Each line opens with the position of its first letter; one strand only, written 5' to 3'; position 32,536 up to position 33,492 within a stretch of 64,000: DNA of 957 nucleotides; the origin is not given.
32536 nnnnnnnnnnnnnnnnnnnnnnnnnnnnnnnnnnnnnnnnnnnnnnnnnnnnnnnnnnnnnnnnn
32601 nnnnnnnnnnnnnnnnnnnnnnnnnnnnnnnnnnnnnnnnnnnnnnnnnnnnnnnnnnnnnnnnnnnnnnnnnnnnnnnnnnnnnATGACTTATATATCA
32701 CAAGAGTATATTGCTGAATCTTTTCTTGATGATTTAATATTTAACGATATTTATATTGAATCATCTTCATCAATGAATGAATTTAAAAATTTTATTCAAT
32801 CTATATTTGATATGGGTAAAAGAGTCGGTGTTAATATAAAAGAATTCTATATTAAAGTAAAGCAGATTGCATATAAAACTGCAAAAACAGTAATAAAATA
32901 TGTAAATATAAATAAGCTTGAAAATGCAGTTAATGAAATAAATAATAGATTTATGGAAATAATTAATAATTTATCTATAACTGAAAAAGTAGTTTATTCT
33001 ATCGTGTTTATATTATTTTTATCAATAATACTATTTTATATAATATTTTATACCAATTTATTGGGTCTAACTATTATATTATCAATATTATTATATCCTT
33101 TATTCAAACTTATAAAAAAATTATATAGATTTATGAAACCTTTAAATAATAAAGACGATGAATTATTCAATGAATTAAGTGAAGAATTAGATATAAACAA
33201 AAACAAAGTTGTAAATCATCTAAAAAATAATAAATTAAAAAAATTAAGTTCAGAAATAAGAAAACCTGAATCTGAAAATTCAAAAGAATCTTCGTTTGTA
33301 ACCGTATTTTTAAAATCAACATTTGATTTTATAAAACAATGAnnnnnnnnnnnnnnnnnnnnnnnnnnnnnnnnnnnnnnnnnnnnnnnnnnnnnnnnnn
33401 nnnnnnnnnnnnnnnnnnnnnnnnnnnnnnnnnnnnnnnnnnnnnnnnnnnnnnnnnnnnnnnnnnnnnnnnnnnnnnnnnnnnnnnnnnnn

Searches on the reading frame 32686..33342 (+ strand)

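Call 59: search_protein_families(library=pfam, proteins=[window:32686-33342:+], max_evalue=0.01)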
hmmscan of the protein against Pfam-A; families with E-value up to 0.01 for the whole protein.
window:32686-33342:+ (218 aa): 1 family
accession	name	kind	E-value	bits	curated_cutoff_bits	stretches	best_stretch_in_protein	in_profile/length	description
PF21476.4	PF0610-like_N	-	0.0066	17.1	33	0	162-180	18-36/50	PF0610-like, N-terminal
